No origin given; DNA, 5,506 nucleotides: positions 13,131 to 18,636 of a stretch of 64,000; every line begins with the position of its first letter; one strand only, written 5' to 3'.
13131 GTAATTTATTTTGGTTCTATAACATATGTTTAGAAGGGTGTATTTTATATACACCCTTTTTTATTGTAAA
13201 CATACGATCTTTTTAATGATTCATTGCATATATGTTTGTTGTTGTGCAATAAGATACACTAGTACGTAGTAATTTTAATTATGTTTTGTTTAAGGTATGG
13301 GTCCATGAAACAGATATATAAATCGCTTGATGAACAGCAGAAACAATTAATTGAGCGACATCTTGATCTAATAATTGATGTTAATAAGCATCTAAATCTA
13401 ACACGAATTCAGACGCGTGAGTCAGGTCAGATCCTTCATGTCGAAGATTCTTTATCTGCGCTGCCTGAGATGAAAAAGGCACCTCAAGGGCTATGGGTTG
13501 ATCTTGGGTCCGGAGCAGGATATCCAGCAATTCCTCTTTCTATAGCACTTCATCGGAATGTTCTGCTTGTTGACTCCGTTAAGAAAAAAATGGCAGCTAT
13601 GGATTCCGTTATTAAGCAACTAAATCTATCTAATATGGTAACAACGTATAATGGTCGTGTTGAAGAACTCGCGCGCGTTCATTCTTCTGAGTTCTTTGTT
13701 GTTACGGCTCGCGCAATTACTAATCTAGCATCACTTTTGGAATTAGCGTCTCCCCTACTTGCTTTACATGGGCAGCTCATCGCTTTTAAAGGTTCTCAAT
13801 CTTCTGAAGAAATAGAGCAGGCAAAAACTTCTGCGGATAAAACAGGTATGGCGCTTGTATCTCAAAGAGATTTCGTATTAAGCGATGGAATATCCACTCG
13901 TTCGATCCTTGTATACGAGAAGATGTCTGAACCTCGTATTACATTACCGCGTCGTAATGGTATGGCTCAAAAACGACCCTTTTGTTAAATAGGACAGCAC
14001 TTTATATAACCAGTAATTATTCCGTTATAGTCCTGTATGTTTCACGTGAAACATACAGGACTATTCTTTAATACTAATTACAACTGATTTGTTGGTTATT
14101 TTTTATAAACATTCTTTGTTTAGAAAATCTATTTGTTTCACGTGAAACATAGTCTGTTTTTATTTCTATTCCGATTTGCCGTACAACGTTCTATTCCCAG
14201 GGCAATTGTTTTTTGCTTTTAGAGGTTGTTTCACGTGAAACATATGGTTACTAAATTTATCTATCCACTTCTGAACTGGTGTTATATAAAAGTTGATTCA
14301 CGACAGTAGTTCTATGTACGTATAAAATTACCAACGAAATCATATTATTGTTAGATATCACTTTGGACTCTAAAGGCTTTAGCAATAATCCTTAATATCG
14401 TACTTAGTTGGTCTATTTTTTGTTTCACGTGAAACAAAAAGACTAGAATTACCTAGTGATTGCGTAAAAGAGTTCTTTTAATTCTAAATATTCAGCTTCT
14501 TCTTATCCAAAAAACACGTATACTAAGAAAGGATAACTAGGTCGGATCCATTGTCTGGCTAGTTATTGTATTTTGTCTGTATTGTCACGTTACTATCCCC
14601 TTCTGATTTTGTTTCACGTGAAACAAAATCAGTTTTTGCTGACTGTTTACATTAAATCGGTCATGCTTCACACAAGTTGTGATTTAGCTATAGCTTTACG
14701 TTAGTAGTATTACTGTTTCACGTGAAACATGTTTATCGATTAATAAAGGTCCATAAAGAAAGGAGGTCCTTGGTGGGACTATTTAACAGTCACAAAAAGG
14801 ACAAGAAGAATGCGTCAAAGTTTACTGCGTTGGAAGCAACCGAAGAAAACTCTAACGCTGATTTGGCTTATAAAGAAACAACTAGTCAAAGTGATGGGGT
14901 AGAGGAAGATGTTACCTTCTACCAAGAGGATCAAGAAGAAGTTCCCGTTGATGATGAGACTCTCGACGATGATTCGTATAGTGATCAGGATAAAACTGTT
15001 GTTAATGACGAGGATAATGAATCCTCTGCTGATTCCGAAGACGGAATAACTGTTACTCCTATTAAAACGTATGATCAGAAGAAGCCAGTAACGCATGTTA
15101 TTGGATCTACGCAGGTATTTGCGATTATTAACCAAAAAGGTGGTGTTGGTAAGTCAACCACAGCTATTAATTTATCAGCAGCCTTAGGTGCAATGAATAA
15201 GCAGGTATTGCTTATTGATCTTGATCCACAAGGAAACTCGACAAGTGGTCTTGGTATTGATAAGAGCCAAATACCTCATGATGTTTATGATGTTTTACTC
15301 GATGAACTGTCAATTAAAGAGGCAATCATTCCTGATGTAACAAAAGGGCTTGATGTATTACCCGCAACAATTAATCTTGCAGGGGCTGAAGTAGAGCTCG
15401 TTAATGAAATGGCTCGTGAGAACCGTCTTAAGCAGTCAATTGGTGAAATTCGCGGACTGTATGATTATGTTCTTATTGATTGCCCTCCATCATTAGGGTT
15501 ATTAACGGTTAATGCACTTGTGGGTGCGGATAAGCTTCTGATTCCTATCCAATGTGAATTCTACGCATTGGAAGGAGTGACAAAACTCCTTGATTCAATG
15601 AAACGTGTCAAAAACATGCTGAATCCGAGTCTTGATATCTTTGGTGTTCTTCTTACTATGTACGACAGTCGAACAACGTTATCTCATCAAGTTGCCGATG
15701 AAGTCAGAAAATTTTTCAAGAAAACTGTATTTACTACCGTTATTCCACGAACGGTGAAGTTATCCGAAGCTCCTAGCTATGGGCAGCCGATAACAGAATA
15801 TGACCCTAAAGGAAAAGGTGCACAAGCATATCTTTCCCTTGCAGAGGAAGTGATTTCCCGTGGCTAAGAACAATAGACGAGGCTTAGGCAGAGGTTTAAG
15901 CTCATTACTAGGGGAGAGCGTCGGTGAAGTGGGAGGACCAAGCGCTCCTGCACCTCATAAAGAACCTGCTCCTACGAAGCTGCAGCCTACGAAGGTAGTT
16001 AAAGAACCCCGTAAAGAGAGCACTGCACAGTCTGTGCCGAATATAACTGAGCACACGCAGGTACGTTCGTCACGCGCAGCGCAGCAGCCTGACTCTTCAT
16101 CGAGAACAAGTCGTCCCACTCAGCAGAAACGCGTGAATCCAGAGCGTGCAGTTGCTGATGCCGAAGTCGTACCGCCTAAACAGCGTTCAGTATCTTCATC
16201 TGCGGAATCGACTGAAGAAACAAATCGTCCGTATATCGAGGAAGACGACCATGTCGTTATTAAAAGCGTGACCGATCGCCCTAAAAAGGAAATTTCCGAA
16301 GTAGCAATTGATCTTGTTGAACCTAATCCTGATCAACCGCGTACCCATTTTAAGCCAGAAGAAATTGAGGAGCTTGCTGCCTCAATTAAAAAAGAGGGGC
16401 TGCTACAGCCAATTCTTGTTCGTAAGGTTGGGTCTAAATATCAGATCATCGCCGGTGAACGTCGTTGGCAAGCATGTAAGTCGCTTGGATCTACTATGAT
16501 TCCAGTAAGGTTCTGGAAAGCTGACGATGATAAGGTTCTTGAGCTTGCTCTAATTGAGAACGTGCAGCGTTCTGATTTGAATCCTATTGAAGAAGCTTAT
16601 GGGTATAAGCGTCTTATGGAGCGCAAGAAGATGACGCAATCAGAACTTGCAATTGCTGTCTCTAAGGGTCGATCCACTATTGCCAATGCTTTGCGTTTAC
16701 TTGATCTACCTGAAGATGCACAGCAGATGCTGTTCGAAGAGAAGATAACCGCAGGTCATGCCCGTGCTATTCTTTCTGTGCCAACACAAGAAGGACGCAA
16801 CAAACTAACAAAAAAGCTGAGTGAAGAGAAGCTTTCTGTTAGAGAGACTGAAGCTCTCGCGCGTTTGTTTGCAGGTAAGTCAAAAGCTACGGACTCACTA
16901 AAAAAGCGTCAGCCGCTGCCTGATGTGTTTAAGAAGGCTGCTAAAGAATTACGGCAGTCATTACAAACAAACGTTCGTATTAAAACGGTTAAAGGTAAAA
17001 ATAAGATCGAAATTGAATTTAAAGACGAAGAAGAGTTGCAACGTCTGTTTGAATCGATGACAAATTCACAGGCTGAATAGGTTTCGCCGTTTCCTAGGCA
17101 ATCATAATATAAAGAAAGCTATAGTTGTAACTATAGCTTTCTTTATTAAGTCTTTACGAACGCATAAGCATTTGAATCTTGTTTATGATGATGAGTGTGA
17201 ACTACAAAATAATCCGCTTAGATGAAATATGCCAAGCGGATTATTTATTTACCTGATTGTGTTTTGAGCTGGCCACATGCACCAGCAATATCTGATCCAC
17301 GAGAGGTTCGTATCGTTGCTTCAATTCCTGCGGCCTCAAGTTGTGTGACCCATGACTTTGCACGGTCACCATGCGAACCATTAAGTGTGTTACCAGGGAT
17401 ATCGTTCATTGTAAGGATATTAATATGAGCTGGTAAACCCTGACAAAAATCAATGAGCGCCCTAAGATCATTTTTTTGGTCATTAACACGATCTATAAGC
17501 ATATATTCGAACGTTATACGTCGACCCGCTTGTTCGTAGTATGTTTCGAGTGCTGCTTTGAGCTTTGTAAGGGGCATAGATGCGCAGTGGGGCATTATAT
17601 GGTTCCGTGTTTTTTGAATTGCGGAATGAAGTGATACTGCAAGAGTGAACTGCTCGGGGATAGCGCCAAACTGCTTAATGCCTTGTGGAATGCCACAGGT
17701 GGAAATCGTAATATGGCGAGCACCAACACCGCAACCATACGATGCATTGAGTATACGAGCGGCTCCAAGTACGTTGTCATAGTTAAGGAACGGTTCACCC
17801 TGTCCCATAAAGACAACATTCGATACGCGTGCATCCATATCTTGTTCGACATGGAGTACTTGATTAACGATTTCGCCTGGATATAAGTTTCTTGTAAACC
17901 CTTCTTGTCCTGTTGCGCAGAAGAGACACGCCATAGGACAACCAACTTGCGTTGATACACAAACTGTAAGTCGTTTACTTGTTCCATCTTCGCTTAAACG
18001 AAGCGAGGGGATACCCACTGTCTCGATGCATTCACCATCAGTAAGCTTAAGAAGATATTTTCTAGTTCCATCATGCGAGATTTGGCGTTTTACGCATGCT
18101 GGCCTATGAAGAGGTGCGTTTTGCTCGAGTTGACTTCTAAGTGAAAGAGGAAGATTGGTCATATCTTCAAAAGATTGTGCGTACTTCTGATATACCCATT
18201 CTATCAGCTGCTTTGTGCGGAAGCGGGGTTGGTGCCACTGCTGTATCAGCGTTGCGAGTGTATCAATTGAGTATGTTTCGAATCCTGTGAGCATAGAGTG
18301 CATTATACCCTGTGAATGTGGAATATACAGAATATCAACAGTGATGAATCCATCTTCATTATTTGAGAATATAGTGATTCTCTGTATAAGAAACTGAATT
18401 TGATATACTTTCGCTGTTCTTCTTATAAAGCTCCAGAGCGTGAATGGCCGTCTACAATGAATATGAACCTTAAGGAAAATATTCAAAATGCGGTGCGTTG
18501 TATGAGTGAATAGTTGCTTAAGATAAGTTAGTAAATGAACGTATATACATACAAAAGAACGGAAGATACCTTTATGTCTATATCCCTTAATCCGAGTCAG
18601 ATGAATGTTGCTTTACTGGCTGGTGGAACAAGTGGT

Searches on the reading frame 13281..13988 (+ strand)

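Call 89: search_protein_families(library=pfam, proteins=[window:13281-13988:+], max_evalue=0.001)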
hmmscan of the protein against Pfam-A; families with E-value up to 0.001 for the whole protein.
window:13281-13988:+ (235 aa): 1 family
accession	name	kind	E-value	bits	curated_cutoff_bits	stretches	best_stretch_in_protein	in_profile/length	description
PF02527.21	GidB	-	8.4e-34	117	27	1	20-191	1-169/184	rRNA small subunit methyltransferase G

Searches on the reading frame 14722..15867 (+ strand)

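Call 89: search_protein_families(library=pfam, proteins=[window:14722-15867:+], max_evalue=0.001)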
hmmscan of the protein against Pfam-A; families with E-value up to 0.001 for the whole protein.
window:14722-15867:+ (381 aa): 7 families
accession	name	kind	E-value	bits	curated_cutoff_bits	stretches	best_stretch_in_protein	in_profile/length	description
PF13614.12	AAA_31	-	3.1e-65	219.8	27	1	131-306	2-177/177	AAA domain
PF01656.29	CbiA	-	1.2e-27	96.8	25.4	1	134-357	2-125/125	CobQ/CobB/MinD/ParA nucleotide binding domain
PF10609.15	ParA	-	7.9e-14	52.1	27.1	1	131-377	4-245/246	NUBPL iron-transfer P-loop NTPase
PF06564.18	CBP_BcsQ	-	1.7e-12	47.8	21.3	1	138-375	9-231/234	Cellulose biosynthesis protein BcsQ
PF00142.24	Fer4_NifH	-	1e-11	45.3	25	1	136-178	5-47/271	4Fe-4S iron sulfur cluster binding proteins, NifH/frxC family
PF09140.17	MipZ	-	8.7e-11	42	20.7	1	134-171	4-41/262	ATPase MipZ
PF02374.21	ArsA_ATPase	-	1.2e-06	28.4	24.3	1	135-267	5-148/305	Anion-transporting ATPase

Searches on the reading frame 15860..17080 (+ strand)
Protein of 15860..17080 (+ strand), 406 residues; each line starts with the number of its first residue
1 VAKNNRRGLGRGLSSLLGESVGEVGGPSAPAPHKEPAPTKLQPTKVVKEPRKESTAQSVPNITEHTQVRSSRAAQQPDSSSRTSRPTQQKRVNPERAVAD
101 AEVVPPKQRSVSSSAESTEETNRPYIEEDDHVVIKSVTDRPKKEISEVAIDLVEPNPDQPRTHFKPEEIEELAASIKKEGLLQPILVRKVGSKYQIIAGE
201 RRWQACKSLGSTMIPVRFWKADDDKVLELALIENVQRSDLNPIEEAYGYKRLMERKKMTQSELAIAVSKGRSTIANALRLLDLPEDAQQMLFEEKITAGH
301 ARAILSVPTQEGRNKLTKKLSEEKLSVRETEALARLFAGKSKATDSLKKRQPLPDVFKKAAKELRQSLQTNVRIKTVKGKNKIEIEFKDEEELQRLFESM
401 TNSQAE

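Call 89: search_protein_families(library=pfam, proteins=[window:15860-17080:+], max_evalue=0.001)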
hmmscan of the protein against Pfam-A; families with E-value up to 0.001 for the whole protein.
window:15860-17080:+ (406 aa): 2 families
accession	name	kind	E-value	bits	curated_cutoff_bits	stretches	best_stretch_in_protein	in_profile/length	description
PF17762.8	HTH_ParB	-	8e-34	116.3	22.6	1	239-335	2-98/102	ParB HTH domain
PF02195.25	ParB_N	-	6.9e-31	106.6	26.3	1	144-236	2-95/95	ParB N-terminal domain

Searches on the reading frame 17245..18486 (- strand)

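Call 22: search_protein_families(library=pfam, proteins=[window:17245-18486:-], max_evalue=0.001)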
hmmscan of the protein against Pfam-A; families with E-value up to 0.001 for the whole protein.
window:17245-18486:- (413 aa): 2 families
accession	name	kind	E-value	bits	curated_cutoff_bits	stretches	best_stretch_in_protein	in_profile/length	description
PF21016.3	RlmN_N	-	1e-12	48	24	1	75-124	9-58/60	Ribosomal RNA large subunit methyltransferase N-terminal domain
PF04055.27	Radical_SAM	-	1.1e-11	45.6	29.5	1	178-338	2-158/166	Radical SAM superfamily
